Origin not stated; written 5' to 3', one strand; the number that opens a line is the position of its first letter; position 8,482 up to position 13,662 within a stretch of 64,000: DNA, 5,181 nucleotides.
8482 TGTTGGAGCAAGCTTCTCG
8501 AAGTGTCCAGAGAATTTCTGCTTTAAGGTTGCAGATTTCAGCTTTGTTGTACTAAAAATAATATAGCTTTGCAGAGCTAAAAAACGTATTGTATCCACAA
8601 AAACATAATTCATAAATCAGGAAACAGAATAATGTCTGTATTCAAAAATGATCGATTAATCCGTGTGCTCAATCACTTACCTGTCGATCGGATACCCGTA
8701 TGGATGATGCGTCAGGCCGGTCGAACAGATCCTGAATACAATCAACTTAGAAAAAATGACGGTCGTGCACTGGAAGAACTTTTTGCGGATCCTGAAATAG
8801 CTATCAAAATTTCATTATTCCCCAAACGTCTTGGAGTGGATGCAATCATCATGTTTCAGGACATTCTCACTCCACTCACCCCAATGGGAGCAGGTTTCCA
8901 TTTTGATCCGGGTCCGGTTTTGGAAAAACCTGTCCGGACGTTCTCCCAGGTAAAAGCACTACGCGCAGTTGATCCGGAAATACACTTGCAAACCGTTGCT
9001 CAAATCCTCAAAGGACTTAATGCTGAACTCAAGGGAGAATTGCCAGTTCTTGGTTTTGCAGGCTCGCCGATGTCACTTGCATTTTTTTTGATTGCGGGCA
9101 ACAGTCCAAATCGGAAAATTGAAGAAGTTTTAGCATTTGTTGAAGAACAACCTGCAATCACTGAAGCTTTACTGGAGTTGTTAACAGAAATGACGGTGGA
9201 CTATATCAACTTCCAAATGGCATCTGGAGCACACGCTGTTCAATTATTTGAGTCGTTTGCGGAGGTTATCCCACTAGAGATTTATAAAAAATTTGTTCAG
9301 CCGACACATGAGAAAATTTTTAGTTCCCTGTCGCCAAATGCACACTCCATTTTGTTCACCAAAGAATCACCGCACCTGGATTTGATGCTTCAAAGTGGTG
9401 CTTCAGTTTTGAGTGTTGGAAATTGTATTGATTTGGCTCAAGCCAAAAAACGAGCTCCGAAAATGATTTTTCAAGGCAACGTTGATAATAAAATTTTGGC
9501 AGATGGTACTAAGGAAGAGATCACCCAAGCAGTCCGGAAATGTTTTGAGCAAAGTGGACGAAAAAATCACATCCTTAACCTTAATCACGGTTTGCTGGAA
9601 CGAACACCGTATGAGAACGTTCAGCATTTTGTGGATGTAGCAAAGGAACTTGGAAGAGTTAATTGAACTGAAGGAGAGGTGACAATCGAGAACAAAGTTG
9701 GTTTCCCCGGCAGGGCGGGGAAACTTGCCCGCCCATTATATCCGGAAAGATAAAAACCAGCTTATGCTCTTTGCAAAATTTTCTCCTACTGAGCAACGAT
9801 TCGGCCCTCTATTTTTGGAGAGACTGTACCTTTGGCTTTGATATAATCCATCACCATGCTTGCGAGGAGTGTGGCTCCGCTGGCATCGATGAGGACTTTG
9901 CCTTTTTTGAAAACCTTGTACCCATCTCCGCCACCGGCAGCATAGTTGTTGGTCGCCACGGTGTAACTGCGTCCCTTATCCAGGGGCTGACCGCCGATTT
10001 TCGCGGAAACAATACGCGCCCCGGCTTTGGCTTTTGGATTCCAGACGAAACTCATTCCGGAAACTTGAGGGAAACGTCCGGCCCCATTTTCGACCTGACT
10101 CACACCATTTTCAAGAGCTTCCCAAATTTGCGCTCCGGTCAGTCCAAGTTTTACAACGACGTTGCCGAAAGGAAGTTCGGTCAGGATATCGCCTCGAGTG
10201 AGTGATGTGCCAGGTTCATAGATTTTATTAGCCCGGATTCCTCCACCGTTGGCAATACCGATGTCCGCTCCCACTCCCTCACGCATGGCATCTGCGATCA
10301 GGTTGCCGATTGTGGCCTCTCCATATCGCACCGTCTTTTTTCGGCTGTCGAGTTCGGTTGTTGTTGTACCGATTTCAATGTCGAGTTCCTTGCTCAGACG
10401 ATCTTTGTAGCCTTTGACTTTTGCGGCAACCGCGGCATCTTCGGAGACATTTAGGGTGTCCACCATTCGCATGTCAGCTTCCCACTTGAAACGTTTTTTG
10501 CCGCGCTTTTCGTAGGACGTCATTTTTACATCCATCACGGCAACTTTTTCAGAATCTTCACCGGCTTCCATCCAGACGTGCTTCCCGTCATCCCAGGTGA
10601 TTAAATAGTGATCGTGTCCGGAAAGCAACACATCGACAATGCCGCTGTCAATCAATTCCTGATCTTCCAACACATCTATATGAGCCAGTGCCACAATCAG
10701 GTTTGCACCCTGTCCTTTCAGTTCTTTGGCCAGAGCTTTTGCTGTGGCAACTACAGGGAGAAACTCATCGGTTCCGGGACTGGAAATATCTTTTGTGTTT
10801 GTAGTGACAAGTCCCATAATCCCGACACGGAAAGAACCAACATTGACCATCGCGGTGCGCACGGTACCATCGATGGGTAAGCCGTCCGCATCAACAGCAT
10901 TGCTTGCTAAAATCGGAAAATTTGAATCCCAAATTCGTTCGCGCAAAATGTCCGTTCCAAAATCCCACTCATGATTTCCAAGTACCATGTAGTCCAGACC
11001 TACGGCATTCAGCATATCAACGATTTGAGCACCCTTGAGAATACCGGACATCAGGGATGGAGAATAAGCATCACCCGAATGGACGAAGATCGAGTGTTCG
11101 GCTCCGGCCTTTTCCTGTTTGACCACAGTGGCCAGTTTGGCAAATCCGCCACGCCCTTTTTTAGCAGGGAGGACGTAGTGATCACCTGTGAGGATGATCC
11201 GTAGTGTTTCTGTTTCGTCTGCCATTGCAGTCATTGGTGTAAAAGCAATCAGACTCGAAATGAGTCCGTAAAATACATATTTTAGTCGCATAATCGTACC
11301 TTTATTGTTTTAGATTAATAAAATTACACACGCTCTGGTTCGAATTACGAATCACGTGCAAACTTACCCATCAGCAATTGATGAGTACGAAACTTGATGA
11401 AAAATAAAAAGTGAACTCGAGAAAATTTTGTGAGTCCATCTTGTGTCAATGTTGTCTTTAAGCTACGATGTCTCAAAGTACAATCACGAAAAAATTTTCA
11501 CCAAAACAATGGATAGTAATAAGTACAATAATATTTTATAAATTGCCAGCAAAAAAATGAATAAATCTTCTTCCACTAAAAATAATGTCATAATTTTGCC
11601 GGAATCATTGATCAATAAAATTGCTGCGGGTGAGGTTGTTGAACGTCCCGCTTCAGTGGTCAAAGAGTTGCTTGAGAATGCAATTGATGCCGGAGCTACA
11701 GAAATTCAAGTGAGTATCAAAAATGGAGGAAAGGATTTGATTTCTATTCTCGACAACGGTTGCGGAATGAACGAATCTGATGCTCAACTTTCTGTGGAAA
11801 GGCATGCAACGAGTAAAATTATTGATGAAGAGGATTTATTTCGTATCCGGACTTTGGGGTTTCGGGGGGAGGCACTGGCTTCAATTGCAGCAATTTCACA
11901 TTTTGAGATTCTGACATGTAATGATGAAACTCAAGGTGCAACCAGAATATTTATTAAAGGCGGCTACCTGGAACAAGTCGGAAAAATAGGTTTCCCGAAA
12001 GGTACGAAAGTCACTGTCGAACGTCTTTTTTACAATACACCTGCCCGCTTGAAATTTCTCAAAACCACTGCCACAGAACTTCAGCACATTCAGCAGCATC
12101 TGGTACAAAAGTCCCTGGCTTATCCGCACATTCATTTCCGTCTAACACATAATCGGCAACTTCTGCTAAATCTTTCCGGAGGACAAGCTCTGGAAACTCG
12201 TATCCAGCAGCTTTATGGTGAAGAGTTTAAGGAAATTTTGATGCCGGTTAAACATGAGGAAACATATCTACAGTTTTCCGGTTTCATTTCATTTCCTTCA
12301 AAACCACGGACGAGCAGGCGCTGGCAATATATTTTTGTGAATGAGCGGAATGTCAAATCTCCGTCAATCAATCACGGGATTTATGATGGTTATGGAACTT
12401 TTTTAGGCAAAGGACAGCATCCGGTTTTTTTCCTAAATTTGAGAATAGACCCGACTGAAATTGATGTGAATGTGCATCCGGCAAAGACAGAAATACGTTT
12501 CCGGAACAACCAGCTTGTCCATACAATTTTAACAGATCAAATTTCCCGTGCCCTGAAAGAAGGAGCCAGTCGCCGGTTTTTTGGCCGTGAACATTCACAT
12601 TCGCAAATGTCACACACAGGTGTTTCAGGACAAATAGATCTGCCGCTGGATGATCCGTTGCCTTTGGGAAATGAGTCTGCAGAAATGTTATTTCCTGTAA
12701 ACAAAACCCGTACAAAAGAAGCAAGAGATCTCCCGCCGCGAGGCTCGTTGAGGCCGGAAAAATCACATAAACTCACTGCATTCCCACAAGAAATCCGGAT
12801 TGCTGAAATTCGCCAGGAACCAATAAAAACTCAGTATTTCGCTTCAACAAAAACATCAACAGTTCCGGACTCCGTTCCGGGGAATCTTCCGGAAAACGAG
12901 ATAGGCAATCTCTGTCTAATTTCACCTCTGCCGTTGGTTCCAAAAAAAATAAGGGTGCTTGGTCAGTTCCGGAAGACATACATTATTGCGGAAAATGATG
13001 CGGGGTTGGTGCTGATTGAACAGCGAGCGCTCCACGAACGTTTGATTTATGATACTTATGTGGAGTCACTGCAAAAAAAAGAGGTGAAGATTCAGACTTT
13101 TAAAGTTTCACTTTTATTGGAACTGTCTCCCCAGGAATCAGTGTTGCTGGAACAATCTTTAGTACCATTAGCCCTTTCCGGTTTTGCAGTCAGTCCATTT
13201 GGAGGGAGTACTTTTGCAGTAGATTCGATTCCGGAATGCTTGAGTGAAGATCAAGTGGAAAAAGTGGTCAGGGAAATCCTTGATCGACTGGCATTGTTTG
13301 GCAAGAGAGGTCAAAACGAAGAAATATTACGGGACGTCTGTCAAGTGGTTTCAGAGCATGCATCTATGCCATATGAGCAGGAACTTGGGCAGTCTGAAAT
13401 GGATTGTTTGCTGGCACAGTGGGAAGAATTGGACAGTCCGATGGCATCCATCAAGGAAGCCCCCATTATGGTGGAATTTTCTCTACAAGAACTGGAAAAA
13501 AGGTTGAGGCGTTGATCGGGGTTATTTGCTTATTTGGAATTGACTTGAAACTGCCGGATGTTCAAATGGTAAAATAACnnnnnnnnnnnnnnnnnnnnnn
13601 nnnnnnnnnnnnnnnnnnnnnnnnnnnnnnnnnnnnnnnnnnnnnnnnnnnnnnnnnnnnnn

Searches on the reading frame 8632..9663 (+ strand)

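Call 50: search_protein_families(library=pfam, proteins=[window:8632-9663:+], max_evalue=0.00001)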
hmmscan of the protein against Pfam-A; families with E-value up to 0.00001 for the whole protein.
window:8632-9663:+ (344 aa): 1 family
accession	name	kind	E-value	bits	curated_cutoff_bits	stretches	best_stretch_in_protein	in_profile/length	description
PF01208.23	URO-D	-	8.9e-90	301.6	23.9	1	5-339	2-345/346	Uroporphyrinogen decarboxylase (URO-D)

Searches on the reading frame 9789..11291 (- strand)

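Call 50: search_protein_families(library=pfam, proteins=[window:9789-11291:-], max_evalue=0.00001)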
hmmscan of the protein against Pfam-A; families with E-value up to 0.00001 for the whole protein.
window:9789-11291:- (501 aa): 2 families
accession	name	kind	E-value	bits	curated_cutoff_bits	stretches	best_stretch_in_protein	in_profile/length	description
PF02872.23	5_nucleotid_C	-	3.5e-48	164.1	23.6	1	307-462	2-157/158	5'-nucleotidase, C-terminal domain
PF00149.33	Metallophos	-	1.4e-08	35.9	21.5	1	30-229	1-190/191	Calcineurin-like phosphoesterase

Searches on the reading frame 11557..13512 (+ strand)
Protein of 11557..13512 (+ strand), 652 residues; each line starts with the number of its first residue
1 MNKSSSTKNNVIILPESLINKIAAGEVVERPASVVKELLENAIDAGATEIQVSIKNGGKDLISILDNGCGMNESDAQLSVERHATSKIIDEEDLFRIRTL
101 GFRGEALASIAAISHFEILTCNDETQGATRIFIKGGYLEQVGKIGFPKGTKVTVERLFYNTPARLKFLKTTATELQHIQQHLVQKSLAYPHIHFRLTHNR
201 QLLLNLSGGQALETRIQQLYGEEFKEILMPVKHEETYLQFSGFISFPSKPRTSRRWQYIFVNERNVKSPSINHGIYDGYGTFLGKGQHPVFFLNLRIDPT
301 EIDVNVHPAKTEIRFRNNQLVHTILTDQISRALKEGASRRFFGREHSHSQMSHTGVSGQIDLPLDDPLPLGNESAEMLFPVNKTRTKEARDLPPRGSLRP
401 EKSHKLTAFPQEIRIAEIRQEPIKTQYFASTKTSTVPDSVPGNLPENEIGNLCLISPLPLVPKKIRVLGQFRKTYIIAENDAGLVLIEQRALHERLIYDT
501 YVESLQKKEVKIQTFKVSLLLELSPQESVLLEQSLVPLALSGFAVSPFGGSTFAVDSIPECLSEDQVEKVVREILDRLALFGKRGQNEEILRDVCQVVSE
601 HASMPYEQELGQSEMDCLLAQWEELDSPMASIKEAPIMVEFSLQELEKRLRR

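Call 78: search_protein_families(library=pfam, proteins=[window:11557-13512:+], max_evalue=0.00001)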
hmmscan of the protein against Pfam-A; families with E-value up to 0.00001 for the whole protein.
window:11557-13512:+ (652 aa): 4 families
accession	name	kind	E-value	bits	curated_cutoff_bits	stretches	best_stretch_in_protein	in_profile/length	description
PF01119.25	DNA_mis_repair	-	3.8e-36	123.8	26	1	216-333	1-118/119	DNA mismatch repair protein, C-terminal domain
PF08676.16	MutL_C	-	1.7e-29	102.7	25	1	468-608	1-140/142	MutL C terminal dimerisation domain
PF13589.12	HATPase_c_3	-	1e-10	42.2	25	1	32-129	4-101/137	Histidine kinase-, DNA gyrase B-, and HSP90-like ATPase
PF02518.31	HATPase_c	-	9e-08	33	26.4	1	29-85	4-63/111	Histidine kinase-, DNA gyrase B-, and HSP90-like ATPase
